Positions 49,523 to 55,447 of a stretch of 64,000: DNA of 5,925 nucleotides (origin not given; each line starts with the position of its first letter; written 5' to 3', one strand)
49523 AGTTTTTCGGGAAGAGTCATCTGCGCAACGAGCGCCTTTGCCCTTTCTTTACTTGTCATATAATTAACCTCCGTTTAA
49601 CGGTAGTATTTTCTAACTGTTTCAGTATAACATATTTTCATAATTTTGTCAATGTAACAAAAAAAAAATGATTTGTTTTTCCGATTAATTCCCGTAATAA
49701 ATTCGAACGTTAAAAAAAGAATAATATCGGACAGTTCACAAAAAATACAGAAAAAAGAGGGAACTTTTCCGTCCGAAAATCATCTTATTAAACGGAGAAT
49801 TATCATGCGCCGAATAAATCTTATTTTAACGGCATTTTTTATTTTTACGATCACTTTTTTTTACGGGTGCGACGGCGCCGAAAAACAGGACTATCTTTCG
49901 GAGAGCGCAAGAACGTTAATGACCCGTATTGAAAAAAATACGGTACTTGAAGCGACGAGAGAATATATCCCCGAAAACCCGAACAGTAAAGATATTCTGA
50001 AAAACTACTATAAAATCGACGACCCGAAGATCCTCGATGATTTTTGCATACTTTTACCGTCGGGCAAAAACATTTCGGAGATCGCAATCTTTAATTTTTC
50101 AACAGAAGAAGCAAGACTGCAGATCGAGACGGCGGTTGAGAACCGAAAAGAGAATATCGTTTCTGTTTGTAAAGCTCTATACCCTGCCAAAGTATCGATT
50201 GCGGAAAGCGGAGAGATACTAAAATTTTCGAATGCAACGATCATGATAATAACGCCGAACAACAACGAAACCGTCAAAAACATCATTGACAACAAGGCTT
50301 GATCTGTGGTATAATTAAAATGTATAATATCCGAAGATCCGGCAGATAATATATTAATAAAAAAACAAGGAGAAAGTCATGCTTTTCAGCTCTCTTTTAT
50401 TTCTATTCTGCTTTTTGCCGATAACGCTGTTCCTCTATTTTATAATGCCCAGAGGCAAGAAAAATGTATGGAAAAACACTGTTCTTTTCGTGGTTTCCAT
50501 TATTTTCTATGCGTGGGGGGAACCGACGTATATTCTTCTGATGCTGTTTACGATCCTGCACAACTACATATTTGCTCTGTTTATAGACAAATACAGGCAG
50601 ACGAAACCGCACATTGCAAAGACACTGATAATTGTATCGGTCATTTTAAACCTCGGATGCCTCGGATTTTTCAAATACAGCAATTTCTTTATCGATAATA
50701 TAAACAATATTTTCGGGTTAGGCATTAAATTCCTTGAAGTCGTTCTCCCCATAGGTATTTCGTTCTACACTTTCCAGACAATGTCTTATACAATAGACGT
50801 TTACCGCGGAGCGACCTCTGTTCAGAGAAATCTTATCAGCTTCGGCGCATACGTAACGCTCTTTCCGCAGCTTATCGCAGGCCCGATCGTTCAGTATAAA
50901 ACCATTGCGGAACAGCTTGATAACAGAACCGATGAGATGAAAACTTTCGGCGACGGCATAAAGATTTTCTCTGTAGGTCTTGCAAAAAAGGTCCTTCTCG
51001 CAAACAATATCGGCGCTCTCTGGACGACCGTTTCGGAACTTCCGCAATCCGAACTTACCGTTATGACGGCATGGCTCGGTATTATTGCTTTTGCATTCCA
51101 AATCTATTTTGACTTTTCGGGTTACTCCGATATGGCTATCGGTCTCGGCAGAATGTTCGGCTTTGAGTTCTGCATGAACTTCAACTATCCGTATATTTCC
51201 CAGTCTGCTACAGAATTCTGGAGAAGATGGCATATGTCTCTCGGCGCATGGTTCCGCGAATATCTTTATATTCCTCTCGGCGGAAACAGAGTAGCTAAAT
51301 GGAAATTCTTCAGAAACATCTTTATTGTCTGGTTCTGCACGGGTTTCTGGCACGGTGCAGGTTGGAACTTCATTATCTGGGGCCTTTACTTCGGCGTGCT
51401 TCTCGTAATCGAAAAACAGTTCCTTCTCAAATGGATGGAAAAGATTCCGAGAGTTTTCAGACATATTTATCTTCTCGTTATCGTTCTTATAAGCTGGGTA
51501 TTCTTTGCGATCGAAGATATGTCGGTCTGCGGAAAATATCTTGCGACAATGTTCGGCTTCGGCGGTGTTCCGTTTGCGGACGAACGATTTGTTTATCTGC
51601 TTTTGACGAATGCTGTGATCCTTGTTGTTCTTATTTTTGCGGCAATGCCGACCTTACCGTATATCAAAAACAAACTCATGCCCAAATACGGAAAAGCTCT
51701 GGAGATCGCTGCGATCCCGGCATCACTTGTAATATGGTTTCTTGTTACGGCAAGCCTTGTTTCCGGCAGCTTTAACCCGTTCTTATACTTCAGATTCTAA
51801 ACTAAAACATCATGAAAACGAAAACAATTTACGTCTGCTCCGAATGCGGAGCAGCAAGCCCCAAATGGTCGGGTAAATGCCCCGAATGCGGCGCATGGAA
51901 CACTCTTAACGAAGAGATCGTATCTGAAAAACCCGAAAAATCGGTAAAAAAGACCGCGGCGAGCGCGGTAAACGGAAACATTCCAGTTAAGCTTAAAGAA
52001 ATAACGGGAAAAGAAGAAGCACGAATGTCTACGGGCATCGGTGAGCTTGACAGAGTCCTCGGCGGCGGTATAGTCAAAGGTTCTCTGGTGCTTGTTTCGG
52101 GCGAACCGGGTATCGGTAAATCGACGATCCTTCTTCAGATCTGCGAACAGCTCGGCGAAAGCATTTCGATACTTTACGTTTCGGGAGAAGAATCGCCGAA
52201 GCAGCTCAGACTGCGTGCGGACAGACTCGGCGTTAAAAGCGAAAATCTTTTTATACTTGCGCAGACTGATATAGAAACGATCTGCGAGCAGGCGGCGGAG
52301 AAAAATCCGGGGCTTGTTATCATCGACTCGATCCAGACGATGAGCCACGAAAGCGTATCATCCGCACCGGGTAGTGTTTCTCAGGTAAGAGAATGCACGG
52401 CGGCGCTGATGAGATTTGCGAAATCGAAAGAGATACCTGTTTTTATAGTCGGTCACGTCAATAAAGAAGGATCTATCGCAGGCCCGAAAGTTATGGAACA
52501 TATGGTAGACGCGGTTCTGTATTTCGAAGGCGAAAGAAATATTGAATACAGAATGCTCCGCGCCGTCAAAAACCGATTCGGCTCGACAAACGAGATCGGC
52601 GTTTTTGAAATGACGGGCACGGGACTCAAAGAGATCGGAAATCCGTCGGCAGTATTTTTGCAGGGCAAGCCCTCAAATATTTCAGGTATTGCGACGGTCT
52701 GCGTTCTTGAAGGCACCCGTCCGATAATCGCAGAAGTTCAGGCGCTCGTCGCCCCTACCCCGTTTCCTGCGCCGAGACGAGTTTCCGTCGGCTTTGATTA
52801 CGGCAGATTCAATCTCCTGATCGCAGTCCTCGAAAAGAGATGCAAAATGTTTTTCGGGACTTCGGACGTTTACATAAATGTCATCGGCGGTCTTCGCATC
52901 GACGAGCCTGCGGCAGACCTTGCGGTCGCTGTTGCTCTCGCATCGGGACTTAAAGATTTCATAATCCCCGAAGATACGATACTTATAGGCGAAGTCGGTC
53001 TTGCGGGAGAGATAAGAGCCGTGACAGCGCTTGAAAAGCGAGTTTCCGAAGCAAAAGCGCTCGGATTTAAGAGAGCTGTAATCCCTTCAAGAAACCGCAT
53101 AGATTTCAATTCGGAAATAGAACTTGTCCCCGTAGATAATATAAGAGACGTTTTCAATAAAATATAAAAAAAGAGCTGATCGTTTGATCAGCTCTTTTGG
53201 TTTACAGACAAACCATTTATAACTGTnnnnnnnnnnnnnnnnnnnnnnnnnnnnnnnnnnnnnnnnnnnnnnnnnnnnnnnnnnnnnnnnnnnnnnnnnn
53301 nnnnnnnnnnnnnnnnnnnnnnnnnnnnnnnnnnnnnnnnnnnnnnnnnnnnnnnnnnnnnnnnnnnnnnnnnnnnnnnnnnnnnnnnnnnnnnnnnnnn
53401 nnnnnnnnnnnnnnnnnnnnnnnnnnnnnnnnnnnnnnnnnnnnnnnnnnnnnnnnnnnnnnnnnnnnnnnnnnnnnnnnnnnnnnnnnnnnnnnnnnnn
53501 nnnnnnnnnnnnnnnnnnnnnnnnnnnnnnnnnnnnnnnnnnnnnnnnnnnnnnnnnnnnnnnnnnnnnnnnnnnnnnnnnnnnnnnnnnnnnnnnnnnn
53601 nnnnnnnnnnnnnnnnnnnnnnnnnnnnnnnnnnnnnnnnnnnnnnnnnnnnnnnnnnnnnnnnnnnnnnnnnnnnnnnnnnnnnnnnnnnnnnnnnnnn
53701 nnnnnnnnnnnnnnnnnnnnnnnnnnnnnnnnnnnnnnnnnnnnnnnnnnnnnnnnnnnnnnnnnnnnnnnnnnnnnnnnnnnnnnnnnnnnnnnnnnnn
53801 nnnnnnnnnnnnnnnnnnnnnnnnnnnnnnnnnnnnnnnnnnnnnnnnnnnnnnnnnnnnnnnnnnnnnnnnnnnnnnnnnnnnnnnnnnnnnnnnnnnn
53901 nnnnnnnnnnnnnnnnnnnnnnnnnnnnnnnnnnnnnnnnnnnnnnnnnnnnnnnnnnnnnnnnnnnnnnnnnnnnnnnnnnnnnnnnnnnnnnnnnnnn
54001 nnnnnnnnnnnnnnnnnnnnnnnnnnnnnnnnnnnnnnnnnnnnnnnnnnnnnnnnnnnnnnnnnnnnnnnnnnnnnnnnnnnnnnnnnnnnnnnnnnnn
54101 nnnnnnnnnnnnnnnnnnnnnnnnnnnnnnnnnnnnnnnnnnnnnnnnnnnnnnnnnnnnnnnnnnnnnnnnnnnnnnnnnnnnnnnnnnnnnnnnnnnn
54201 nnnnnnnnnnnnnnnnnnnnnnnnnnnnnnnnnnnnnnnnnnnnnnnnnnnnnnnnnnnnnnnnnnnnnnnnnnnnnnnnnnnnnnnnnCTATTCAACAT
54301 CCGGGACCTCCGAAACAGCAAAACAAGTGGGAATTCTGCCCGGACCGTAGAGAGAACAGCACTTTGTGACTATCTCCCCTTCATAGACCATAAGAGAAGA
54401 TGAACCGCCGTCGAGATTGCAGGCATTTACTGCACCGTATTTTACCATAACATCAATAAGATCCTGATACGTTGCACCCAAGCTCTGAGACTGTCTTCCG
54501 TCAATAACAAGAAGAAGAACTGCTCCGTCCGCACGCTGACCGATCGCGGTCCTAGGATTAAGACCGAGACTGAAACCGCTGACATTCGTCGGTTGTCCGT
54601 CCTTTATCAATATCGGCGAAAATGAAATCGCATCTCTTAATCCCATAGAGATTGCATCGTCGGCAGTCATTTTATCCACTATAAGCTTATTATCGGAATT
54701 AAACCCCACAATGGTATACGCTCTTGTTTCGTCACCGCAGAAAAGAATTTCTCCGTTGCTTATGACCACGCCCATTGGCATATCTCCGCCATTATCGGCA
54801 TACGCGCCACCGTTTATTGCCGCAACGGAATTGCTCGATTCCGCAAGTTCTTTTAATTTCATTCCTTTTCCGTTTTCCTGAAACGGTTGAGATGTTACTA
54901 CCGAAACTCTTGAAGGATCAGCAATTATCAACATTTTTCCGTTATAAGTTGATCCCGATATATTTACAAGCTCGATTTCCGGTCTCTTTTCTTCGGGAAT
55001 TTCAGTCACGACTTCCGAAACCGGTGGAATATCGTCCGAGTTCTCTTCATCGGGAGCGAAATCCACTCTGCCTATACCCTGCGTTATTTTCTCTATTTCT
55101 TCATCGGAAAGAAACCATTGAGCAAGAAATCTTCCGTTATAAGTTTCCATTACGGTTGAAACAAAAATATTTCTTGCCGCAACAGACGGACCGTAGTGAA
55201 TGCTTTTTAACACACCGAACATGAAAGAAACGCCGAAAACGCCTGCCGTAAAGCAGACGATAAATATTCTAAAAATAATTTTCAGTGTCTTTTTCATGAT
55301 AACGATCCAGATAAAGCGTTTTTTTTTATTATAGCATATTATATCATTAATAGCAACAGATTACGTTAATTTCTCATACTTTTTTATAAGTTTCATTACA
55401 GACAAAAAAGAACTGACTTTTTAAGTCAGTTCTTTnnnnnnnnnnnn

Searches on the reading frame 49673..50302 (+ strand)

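Call 46: search_protein_families(library=pfam, proteins=[window:49673-50302:+], max_evalue=0.0001)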
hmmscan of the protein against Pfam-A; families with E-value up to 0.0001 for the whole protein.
window:49673-50302:+ (209 aa): 1 family
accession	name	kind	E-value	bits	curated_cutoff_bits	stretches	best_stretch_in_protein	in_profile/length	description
PF14270.11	DUF4358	-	8.9e-10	39.2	25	1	105-193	13-101/102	Domain of unknown function (DUF4358)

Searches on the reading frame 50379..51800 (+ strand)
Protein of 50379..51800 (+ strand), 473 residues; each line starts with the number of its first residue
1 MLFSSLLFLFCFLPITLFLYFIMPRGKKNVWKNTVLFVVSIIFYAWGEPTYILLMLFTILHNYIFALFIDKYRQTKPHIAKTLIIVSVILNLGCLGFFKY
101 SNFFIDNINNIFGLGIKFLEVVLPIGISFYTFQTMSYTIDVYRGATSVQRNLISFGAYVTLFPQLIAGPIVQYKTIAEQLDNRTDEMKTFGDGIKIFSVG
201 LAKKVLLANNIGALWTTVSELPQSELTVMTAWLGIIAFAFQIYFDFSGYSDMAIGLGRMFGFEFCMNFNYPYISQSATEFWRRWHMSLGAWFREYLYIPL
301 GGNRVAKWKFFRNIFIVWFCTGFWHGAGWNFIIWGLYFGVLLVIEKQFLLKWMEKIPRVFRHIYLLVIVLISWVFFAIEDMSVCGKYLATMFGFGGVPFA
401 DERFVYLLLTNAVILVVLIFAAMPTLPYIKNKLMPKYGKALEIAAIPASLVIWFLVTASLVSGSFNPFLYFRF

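Call 18: search_protein_families(library=pfam, proteins=[window:50379-51800:+], max_evalue=0.001)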
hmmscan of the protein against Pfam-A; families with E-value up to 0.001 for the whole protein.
window:50379-51800:+ (473 aa): 1 family
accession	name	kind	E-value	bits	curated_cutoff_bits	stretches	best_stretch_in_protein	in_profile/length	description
PF03062.24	MBOAT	-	5.8e-23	82.1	27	1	148-377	77-325/337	MBOAT, membrane-bound O-acyltransferase family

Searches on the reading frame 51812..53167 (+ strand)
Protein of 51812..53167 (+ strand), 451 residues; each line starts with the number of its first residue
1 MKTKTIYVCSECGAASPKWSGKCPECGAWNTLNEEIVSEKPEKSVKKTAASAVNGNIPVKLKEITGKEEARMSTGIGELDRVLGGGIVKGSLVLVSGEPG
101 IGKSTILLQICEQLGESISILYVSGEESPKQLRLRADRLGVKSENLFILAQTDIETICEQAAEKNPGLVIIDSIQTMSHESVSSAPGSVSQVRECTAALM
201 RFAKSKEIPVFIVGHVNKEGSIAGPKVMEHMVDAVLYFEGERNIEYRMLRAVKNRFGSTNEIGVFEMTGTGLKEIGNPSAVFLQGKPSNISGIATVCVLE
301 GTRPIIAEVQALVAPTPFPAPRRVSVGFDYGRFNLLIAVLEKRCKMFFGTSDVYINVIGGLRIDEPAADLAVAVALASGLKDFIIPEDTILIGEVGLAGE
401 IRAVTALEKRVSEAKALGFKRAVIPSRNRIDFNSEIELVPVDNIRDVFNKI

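Call 46: search_protein_families(library=pfam, proteins=[window:51812-53167:+], max_evalue=0.0001)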
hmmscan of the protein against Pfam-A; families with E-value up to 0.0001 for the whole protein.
window:51812-53167:+ (451 aa): 10 families
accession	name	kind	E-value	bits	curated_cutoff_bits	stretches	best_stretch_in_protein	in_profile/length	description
PF06745.19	ATPase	-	7.9e-18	65.1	26.6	1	73-145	2-76/231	KaiC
PF13481.12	AAA_25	-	1e-16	61.6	27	1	76-220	19-194/195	AAA domain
PF18073.7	Zn_ribbon_LapB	-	2.7e-12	46.6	25.7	1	7-34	1-28/28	Rubredoxin metal binding domain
PF03796.21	DnaB_C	-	8.9e-12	45.4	27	1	72-136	2-69/255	DnaB-like helicase C terminal domain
PF05362.19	Lon_C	-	5.4e-10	39.6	21.1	1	346-444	89-195/205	Lon protease (S16) C-terminal proteolytic domain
PF13541.12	ChlI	-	6.6e-09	36.2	27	1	348-428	40-121/121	Subunit ChlI of Mg-chelatase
PF00004.35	AAA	-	9.6e-08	33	21.2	1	93-224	1-116/131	ATPase family associated with various cellular activities (AAA)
PF13401.12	AAA_22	-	2e-07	31.8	27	1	91-215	6-123/130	AAA domain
PF13191.12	AAA_16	-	6.6e-06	27.2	32.6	1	87-128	24-63/167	AAA ATPase domain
PF13173.12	AAA_14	-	9.5e-05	22.8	27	0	92-178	4-75/129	AAA domain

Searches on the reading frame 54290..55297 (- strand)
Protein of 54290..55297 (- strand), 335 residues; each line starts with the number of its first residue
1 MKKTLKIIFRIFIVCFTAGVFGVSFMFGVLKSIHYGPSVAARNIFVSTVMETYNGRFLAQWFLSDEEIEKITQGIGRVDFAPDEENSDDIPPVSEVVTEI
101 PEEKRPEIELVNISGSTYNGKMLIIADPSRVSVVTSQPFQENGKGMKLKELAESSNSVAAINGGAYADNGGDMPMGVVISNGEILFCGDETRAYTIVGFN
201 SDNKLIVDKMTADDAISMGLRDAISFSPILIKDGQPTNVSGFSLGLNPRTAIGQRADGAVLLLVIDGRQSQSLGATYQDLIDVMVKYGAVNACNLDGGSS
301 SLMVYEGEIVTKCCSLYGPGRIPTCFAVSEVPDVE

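Call 47: search_protein_families(library=pfam, proteins=[window:54290-55297:-], max_evalue=0.0001)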
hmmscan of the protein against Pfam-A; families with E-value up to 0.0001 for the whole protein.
window:54290-55297:- (335 aa): 1 family
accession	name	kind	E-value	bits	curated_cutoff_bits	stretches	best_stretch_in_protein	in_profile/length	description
PF09992.14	NAGPA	-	7.2e-42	143.9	25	1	156-313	2-154/169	Phosphodiester glycosidase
